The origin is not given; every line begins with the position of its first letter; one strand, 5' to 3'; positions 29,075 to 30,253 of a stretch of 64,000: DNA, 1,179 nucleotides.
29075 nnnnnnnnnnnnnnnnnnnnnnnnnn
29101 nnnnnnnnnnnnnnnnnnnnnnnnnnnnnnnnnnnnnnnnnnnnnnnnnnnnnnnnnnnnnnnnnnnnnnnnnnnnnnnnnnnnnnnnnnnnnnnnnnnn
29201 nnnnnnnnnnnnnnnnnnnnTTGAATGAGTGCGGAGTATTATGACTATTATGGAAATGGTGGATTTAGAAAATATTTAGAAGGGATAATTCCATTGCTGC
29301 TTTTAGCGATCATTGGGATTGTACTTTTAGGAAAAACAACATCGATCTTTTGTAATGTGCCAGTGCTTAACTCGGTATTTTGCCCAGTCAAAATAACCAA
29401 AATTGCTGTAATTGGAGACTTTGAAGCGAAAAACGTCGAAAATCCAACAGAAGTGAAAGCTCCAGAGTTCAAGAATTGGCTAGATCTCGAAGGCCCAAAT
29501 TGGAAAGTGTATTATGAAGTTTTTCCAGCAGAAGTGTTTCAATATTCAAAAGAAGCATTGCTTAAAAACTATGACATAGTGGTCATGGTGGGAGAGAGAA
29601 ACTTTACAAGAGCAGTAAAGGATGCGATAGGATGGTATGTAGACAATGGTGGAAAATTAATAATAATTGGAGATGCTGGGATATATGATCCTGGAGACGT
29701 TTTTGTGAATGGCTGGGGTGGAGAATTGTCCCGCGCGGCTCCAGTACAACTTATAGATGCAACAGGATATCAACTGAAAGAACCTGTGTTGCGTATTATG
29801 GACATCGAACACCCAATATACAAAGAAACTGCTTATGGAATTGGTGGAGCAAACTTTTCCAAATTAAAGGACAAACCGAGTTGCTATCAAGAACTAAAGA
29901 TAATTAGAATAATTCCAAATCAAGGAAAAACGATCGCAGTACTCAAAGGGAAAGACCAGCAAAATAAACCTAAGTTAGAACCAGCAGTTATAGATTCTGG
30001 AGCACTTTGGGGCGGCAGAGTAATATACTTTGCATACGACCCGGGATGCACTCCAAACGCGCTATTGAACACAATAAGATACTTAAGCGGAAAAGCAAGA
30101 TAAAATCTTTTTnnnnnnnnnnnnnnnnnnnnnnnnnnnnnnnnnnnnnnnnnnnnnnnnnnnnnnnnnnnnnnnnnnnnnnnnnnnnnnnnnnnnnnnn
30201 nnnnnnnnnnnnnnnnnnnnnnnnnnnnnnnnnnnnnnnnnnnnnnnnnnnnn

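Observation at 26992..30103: Tandem triplet of paralogous membrane-anchored ectodomain proteins downstream of secG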

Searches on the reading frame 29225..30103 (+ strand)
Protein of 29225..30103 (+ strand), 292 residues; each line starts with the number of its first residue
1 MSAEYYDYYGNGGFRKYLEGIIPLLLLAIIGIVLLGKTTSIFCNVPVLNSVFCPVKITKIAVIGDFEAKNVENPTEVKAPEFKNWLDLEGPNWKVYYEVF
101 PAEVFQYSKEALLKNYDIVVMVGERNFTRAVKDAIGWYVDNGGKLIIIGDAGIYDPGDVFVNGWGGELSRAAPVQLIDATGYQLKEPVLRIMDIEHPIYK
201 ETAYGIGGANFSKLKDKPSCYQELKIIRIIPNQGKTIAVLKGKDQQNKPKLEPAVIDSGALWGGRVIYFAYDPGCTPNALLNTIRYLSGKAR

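Call 3: search_protein_families(library=pfam, proteins=[window:29225-30103:+], max_evalue=1)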
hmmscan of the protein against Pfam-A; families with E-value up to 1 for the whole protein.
window:29225-30103:+ (292 aa): 6 families
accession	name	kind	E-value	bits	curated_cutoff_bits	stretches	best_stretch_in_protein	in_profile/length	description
PF09822.16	ABC_transp_aux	-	0.00015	21.6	34.7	1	93-152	25-83/288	ABC-type uncharacterized transport system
PF22369.2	GLMA_2nd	-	0.00058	20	27.7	1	108-151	41-84/138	GLMA-like, second domain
PF06283.17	ThuA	-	0.011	16.4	33.4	1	108-200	44-128/209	Trehalose utilisation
PF08532.16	Glyco_hydro_42M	-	0.047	13.6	25.8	1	109-172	51-115/207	Beta-galactosidase trimerisation domain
PF23355.1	IFT52_GIFT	-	0.1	12.1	27.2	1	110-150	40-82/246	IFT52 GIFT domain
PF11777.13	DUF3316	-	0.14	12.5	24.4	1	194-238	31-74/145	Protein of unknown function (DUF3316)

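Call 4: search_protein_families(library=ncbifam, proteins=[window:29225-30103:+], max_evalue=1)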
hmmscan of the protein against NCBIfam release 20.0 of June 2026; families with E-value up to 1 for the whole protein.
window:29225-30103:+ (292 aa): 2 families
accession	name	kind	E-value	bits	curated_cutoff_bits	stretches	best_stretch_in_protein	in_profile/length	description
TIGR03521.1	GldG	equivalog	0.059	12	389.85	1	97-151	211-271/552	gliding motility-associated ABC transporter substrate-binding protein GldG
NF008458.0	PRK11337.1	equivalog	0.3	10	378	1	110-150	183-223/293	MurR/RpiR family transcriptional regulator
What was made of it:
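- On GldG / ABC_transp_aux (PF09822, TIGR03521): TIGR03521 gives 12 bits against 389.9 (calls 3, 4).
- Closest known: GldG / ABC_transp_aux. Different: Scores are far below threshold (21.6 vs 34.7 bits; 12 vs 390 bits) (calls 3, 4).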

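Call 11: find_homologous_proteins(query=window:29225-30103:+, max_evalue=0.001)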
Query window:29225-30103:+ (292 aa): 15 proteins with E <= 0.001 among 1683 candidates.
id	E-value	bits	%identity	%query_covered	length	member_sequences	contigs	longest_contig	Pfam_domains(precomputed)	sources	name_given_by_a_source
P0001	4.4e-196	668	100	100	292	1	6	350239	-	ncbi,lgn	ncbi:MAG: hypothetical protein QW735_02605 [archaeon]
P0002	2.1e-159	548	82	100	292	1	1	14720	-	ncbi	ncbi:MAG: hypothetical protein QW097_00030 [archaeon]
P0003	1.3e-72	263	46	98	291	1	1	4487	PF06283.18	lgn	-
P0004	1.2e-70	256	44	97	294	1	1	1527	-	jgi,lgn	jgi:hypothetical protein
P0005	2.2e-70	255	44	97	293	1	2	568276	PF06283.18,PF09822.17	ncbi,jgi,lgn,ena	-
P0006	4.8e-68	248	45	96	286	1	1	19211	-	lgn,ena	-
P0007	5.0e-68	248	42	99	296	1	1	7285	PF09822.17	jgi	jgi:hypothetical protein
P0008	3.0e-67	245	43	98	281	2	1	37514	-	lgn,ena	-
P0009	7.3e-52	194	54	57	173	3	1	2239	-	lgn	-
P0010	8.3e-52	194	40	95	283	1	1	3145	-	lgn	-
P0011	4.8e-51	192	39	95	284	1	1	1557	-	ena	-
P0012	5.8e-51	191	41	95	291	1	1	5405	-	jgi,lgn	jgi:hypothetical protein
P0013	9.4e-51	191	40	99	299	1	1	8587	-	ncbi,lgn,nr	ncbi:hypothetical protein HYS54_00015 [Candidatus Micrarchaeota archaeon]|nr:hypothetical protein [C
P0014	6.3e-49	185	36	84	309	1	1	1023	-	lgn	-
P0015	7.7e-47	178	38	87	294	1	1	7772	-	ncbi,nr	ncbi:hypothetical protein HY546_00805 [archaeon]|nr:hypothetical protein [archaeon]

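Call 12: find_encoding_contigs(protein=P0005, flank=8000, max_places=3)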
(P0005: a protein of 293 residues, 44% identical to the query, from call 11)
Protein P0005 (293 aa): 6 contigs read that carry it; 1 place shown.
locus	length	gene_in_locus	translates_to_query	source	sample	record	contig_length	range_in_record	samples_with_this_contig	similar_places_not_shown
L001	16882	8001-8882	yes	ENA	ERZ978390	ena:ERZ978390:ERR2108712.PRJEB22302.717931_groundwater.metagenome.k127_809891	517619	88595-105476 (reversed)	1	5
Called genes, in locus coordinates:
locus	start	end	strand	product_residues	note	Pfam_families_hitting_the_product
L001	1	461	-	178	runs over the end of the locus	-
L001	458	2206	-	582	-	PF00092:VWA, PF13519:VWA_2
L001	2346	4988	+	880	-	-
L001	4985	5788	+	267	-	PF25594:GldB_lipo (faint), PF10026:DUF2268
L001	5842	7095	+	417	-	-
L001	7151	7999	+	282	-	-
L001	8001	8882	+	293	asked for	PF09822:ABC_transp_aux (faint), PF06283:ThuA (weak)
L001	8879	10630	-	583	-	PF04675:DNA_ligase_A_N, PF01068:DNA_ligase_A_M, PF09414:RNA_ligase (weak), PF04679:DNA_ligase_A_C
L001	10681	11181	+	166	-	-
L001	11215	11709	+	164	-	-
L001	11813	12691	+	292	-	PF01978:TrmB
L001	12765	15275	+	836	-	PF13360:PQQ_2, PF13570:Beta-prop_ACSF4 (weak)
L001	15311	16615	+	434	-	PF01336:tRNA_anti-codon, PF00152:tRNA-synt_2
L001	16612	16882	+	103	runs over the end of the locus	-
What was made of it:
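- On arCOG01314 / DUF4350: A vWA gene lies upstream on the opposite strand in L001 only (call 12).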

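Call 13: find_encoding_contigs(protein=P0008, flank=8000, max_places=2)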
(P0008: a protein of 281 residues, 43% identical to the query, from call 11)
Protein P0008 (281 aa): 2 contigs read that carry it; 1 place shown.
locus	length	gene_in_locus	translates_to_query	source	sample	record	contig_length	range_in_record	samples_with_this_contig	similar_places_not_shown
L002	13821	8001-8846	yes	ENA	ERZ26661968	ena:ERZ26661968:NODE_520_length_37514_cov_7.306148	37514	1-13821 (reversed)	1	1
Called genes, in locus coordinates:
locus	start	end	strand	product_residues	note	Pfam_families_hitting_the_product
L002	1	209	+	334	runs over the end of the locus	PF01544:CorA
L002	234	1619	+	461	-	PF02629:CoA_binding, PF13380:CoA_binding_2, PF13607:Succ_CoA_lig, PF19045:Ligase_CoA_2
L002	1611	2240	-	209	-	PF01209:Ubie_methyltran, PF02353:CMAS, PF03141:Methyltransf_29, PF13489:Methyltransf_23, PF13847:Methyltransf_31, PF08241:Methyltransf_11, PF08242:Methyltransf_12, PF13649:Methyltransf_25, +2 more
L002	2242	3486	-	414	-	PF00149:Metallophos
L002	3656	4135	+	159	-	-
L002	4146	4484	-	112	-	PF04430:DUF498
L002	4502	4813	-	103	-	-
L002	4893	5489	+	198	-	PF09335:VTT_dom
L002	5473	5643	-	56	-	PF03911:Sec61_beta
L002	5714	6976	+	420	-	-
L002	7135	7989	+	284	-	-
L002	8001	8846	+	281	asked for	-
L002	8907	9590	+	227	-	PF24038:DUF7347, PF00293:NUDIX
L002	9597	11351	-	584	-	PF04675:DNA_ligase_A_N, PF01068:DNA_ligase_A_M, PF04679:DNA_ligase_A_C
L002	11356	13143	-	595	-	PF00999:Na_H_Exchanger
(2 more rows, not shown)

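Call 25: predict_structure(alignment_id=A1)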
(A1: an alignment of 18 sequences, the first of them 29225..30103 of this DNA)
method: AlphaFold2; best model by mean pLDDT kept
length: 292 residues; sequences in the alignment: 18
mean_pLDDT: 82.7   pTM: 0.78
mean pLDDT of the five models: 82.7, 81.7, 81.5, 78.6, 78.0
residues with pLDDT >= 90: 125; 70-90: 115; 50-70: 39; < 50: 13
segments of 3 or more residues with pLDDT < 50: 1-13
pLDDT, mean of each block of 10 residues (from residue 1): 40 56 83 66 60 78 93 91 85 86 76 91 90 91 94 75 75 83 92 92 81 87 89 92 93 92 89 93 90 59
secondary structure, 60 per line:
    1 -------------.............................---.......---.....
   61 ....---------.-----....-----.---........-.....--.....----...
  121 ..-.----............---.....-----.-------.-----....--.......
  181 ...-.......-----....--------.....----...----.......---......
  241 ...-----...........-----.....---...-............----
elements in order: H14-42 H46-52 E56-64 H80-83 E93-100 H102-106 H109-113 E118-122 H129-140 E144-148 H168-171 E174-183 E185-191 H197-200 E225-231 E235-243 E249-259 E265-269 H277-288

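Call 28: search_protein_representatives(alignment_id=A1)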
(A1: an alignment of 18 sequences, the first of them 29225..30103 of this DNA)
Query: 18 sequences, 293 profile positions. Proteins with E-value up to 0.001 (for the whole library): 237; up to 1e-10: 157; up to 1e-30: 58. The best 150 are listed.
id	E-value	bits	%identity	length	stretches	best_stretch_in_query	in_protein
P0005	5.2e-121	419.5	-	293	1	5-293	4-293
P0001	1.0e-112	392.3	-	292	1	3-292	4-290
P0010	2.5e-103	361.5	-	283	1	2-293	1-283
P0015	5.0e-102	357.2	-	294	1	13-292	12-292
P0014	9.2e-96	336.6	-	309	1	2-292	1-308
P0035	4.0e-88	311.6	-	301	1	3-292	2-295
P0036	2.9e-87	308.7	-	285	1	3-278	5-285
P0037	3.0e-87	308.7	-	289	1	5-292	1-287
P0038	4.1e-84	298.4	-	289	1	2-292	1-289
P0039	1.3e-83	296.8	-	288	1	6-291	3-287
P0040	4.9e-82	291.6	-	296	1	2-290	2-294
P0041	6.9e-81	287.8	-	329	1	8-292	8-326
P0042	1.5e-79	283.4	-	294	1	2-292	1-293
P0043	1.0e-76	274.2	-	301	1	3-292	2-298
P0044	5.4e-74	265.2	-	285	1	15-292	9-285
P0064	2.3e-41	158.1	-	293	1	11-289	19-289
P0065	5.1e-41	157.0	-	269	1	16-292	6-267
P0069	1.1e-37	146.0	-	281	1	13-291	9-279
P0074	3.3e-35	137.9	-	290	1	17-290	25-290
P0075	4.8e-35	137.4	-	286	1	15-289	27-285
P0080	3.1e-32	128.1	-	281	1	11-289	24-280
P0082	8.6e-32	126.7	-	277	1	15-291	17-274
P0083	1.4e-31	126.0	-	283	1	11-290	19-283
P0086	6.1e-31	123.9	-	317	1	86-291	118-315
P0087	1.1e-30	123.0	-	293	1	16-289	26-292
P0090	4.8e-30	120.9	-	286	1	11-292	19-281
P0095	7.0e-29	117.1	-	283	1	12-289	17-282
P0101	9.6e-28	113.4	-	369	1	100-292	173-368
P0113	9.1e-26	106.9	-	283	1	17-290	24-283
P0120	7.7e-25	103.8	-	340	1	96-292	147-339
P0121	2.1e-24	102.4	-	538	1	101-290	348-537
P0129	1.9e-22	96.0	-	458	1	31-289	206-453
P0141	9.9e-21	90.4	-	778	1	87-289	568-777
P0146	5.1e-20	88.0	-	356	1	96-289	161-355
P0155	6.5e-18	81.1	-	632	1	107-290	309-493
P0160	1.4e-16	76.8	-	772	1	113-290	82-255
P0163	2.9e-16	75.7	-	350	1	95-290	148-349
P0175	1.7e-13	66.6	-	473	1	108-291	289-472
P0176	4.4e-13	65.3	-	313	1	13-278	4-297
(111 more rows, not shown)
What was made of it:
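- On New archaeal type II-anchored GATase1-like family (this report): There are 237 cluster representatives at E up to 1e-3 among 1.84 billion (call 28).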

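Call 29: fold_search(model_id=the predicted structure, library=pdb)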
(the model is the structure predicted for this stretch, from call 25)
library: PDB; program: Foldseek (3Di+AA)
matches with E <= 10: 839; with E <= 0.001: 92
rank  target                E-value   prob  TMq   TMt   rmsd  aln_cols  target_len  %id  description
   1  2gk3_E                2.8e-08  1.00  0.45  0.53   7.0       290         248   13  Cytoplasmic Protein STM3548 from Salmonella typhimurium (released 2006-05-02)
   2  5e9a_A                4.2e-08  1.00  0.51  0.24   6.6       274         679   17  Crystal structure analysis of the cold-adamped beta-galactosidase from Rahnella sp. R3 (released 2016-10-26)
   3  2gk3_A                6.5e-08  1.00  0.47  0.55   7.2       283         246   13  Cytoplasmic Protein STM3548 from Salmonella typhimurium (released 2006-05-02)
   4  5e9a_B                1.9e-07  1.00  0.51  0.24   5.0       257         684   18  Crystal structure analysis of the cold-adamped beta-galactosidase from Rahnella sp. R3 (released 2016-10-26)
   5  3soz_A                4.8e-07  1.00  0.48  0.56   6.3       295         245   14  Cytoplasmic Protein STM1381 from Salmonella typhimurium LT2 (released 2011-08-03)
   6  4uzs_C                5.7e-07  1.00  0.47  0.23   5.2       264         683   16  Crystal structure of Bifidobacterium bifidum beta-galactosidase (released 2015-09-30)
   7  1t0b_G                1.0e-06  1.00  0.50  0.59   4.9       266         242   14  Structure of ThuA-like protein from Bacillus stearothermophilus (released 2004-08-03)
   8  4ucf_B                1.4e-06  1.00  0.48  0.23   5.1       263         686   16  Crystal structure of Bifidobacterium bifidum beta-galactosidase in complex with alpha-galactose (released 2016-01-20)
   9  4uoz_A                1.4e-06  1.00  0.45  0.21   6.9       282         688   15  beta-(1,6)-galactosidase from Bifidobacterium animalis subsp. lactis Bl-04 nucleophile mutant E324A in complex with ga (released 2014-10-15)
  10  4ucf_C                1.6e-06  1.00  0.45  0.21   5.6       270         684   15  Crystal structure of Bifidobacterium bifidum beta-galactosidase in complex with alpha-galactose (released 2016-01-20)
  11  7bob_C                1.7e-06  1.00  0.40  0.23   7.2       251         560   13  Exo-beta-1,4-mannosidase Op5Man5 from Opitutaceae bacterium strain TAV5 (released 2021-07-14)
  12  4jqs_A                1.9e-06  1.00  0.50  0.58   5.2       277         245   16  Crystal structure of a Putative thua-like protein (BACUNI_01602) from Bacteroides uniformis ATCC 8492 at 2.30 A resolu (released 2013-05-08)
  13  4ucf_A                2.0e-06  1.00  0.46  0.22   5.4       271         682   15  Crystal structure of Bifidobacterium bifidum beta-galactosidase in complex with alpha-galactose (released 2016-01-20)
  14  4uoq_A                2.5e-06  1.00  0.46  0.22   5.5       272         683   15  Nucleophile mutant (E324A) of beta-(1,6)-galactosidase from Bifidobacterium animalis subsp. lactis Bl-04 (released 2014-10-22)
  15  4uzs_B                3.2e-06  1.00  0.46  0.22   5.3       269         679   15  Crystal structure of Bifidobacterium bifidum beta-galactosidase (released 2015-09-30)
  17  4pxy_A                3.9e-06  1.00  0.52  0.60   4.9       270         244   17  Crystal structure of a Putative thua-like protein (BACUNI_01602) from Bacteroides uniformis ATCC 8492 at 1.50 A resolu (released 2014-04-23)
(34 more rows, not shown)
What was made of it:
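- On ThuA (Pfam PF06283): 1t0b E 1e-6, 4pxy E 3.9e-6, TM-score to target 0.59-0.60 (call 29).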

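Call 30: find_related_loci(query=A1, collection=genome_contigs, flank=6000)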
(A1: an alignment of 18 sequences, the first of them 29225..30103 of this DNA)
Query A1 (292 aa) in genome_contigs; peptide patterns used: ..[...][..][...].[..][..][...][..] (x = any residue, [..] = any of these).
16 stretches matched a pattern; 7 encode a relative of the query (tblastn E <= 1e-3); 7 distinct loci.
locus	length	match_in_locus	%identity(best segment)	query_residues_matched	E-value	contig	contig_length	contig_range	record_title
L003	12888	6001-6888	42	1-290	1e-70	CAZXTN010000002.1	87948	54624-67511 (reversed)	MAG TPA_asm: Candidatus Micrarchaeota archaeon isolate SRP141559_co1_226 genome assembly, contig: NODE_43_length_87948_c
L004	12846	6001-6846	43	8-290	8e-62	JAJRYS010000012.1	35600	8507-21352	MAG: archaeon isolate Dive96_bin3.463 k141_1049635, whole genome shotgun sequence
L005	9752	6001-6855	45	8-291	6e-59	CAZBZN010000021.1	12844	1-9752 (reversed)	MAG TPA_asm: Candidatus Micrarchaeota archaeon isolate SRP141559_co1_230 genome assembly, contig: NODE_2751_length_12844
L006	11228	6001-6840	39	8-290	7e-53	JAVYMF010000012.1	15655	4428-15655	MAG: archaeon isolate DPZ-2_202101_bins_94 DPZ-2_202101_bins_94_scaffold_12, whole genome shotgun sequence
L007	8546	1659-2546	40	4-291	2e-47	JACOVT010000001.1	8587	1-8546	MAG: Candidatus Micrarchaeota archaeon isolate NC_groundwater_107_Ag_S-0.2um_55_27 S_p2_S4_170907_scaffold_2794, whole g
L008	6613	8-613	34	110-287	7e-28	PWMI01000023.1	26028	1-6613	MAG: Candidatus Iainarchaeum archaeon isolate CSSed10_269 CS-Sed10-C2827, whole genome shotgun sequence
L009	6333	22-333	40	185-290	1e-21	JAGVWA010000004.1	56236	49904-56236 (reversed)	MAG: Nanobdellati archaeon isolate RIFCSPHIGHO2_02_FULL_47_15 rifcsphigho2_02_scaffold_527, whole genome shotgun sequenc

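Call 34: list_cluster_members(proteins=[P0064, P0069, P0086, P0101, P0121, P0141, P0160, P0155, P0129, P0176])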
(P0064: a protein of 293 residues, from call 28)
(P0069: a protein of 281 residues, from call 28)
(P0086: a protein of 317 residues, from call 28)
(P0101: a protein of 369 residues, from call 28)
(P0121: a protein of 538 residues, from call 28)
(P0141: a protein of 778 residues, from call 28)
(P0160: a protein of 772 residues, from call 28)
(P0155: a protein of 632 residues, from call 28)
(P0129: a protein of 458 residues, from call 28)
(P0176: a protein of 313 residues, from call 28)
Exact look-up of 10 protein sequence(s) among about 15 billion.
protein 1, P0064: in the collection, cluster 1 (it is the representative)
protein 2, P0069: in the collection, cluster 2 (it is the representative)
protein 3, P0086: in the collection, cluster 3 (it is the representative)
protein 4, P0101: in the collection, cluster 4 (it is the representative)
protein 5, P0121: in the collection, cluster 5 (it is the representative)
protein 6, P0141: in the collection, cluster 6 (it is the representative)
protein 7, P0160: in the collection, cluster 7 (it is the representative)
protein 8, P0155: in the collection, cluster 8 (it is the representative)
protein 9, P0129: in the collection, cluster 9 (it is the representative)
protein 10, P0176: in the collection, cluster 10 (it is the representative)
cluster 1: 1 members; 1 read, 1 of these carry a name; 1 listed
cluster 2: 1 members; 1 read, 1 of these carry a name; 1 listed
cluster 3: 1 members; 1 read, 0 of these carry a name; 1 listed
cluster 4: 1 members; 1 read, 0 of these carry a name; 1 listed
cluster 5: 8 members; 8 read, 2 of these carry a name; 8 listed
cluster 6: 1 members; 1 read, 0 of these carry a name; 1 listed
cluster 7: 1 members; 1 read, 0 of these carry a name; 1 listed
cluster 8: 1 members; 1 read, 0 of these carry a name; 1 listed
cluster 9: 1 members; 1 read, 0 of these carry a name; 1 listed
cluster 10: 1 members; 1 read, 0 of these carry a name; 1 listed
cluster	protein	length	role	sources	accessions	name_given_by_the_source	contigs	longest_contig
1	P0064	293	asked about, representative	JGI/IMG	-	hypothetical protein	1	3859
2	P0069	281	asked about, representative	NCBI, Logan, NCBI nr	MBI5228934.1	hypothetical protein HY991_02400 [Candidatus Micrarchaeota archaeon] | hypothetical protein [Candidatus Micrarchaeota archaeon]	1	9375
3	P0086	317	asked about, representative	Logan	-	-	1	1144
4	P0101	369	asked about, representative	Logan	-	-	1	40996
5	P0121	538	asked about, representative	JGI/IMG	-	uncharacterized protein YpmB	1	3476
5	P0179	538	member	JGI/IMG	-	uncharacterized protein YpmB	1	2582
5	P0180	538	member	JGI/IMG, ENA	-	-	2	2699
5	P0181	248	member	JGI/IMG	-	-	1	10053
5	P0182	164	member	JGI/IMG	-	-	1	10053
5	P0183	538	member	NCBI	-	-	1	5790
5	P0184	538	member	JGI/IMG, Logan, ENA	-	-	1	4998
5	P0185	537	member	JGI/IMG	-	-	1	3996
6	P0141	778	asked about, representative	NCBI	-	-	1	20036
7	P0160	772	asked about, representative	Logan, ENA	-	-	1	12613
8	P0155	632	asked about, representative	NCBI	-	-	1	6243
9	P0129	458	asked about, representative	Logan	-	-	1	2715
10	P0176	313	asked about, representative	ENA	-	-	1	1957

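Call 40: search_protein_families(library=pfam, proteins=[P0121, P0141, P0160, P0155, P0129, P0175, P0101, P0120, P0146, P0163], max_evalue=0.01)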
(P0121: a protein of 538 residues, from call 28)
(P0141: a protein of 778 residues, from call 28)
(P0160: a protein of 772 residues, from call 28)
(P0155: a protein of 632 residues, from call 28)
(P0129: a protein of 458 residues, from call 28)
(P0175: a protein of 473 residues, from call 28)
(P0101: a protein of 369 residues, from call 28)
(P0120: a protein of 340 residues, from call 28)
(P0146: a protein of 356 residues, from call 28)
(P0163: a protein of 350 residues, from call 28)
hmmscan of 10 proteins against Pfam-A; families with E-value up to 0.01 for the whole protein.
P0121 (538 aa): 0 families

P0141 (778 aa): 1 family
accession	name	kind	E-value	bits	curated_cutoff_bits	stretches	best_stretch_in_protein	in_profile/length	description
PF24156.1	DUF7407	-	0.0032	18.2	28.2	1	452-522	2-65/74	Domain of unknown function (DUF7407)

P0160 (772 aa): 9 families
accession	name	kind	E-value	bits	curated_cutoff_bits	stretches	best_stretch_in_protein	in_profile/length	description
PF00005.33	ABC_tran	-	4.3e-31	108.8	25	1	484-627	2-137/137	ABC transporter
PF13304.12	AAA_21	-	5.3e-12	46.9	27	2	588-657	227-298/304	AAA domain, putative AbiEii toxin, Type IV TA system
PF02463.25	SMC_N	-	2.6e-07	30.8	40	1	494-665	25-205/220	RecF/RecN/SMC N terminal domain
PF06283.17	ThuA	-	2.2e-05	25.3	33.4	1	72-234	35-185/209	Trehalose utilisation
PF13476.12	AAA_23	-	0.0014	19.7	27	1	495-514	21-40/201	AAA domain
PF13191.12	AAA_16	-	0.004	18.1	32.6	1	494-636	25-151/167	AAA ATPase domain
PF13555.12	AAA_29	-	0.0051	17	27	1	491-511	20-40/61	P-loop containing region of AAA domain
PF00448.28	SRP54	-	0.0059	16.7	22.7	0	498-555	6-61/196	SRP54-type protein, GTPase domain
PF22369.2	GLMA_2nd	-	0.0099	16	27.7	0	76-118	39-81/138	GLMA-like, second domain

P0155 (632 aa): 1 family
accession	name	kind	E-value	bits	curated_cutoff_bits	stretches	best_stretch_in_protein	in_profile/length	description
PF06283.17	ThuA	-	0.0061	17.3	33.4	1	305-444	37-162/209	Trehalose utilisation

P0129 (458 aa): 4 families
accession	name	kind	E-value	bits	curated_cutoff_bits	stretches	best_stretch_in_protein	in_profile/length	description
PF04893.22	Yip1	-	1.4e-06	28.8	28.6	1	12-211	4-170/173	Yip1 domain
PF22369.2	GLMA_2nd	-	6.9e-05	23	27.7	1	279-325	37-83/138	GLMA-like, second domain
PF06283.17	ThuA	-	0.00047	20.9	33.4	1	254-433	19-185/209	Trehalose utilisation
PF08532.16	Glyco_hydro_42M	-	0.0024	17.9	25.8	1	290-439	57-191/207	Beta-galactosidase trimerisation domain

P0175 (473 aa): 0 families

P0101 (369 aa): 0 families

P0120 (340 aa): 2 families
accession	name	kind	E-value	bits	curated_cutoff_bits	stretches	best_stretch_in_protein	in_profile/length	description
PF06283.17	ThuA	-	0.00099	19.8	33.4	1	154-330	36-194/209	Trehalose utilisation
PF08532.16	Glyco_hydro_42M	-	0.0038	17.2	25.8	0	160-318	50-184/207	Beta-galactosidase trimerisation domain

P0146 (356 aa): 0 families

P0163 (350 aa): 2 families
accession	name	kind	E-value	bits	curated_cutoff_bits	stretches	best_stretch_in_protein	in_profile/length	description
PF18692.7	DUF5640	-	0.0044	17.3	28.5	0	33-110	2-72/85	Family of unknown function (DUF5640)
PF06283.17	ThuA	-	0.0081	16.9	33.4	0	142-274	25-131/209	Trehalose utilisation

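Call 48: find_encoding_contigs(protein=P0160, flank=6000, max_places=2)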
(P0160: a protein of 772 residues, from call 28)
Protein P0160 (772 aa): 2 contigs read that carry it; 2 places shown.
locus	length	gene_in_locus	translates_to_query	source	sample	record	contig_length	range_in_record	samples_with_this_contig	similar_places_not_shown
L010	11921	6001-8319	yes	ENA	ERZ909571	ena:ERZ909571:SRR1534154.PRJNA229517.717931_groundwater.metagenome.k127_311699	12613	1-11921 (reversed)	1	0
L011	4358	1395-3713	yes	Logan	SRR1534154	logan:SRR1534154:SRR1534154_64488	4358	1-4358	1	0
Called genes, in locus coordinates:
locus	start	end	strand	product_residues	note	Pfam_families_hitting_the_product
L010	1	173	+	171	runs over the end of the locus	-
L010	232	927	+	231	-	PF01255:Prenyltransf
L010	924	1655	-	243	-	PF00589:Phage_integrase, PF13240:Zn_Ribbon_1 (weak)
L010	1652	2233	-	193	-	-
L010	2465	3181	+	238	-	-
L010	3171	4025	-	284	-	-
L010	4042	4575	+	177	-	-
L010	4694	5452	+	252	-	PF01061:ABC2_membrane, PF12698:ABC2_membrane_3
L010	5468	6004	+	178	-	PF13240:Zn_Ribbon_1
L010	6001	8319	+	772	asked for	PF06283:ThuA (faint), PF00005:ABC_tran, PF02463:SMC_N (weak), PF13304:AAA_21 (weak)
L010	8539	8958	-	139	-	-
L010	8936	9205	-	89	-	-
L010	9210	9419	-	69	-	-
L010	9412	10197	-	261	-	-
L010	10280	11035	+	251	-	PF19810:HFX_2341_N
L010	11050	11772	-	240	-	-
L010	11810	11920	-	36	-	?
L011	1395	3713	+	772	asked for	PF06283:ThuA (faint), PF00005:ABC_tran, PF02463:SMC_N (weak), PF13304:AAA_21 (weak)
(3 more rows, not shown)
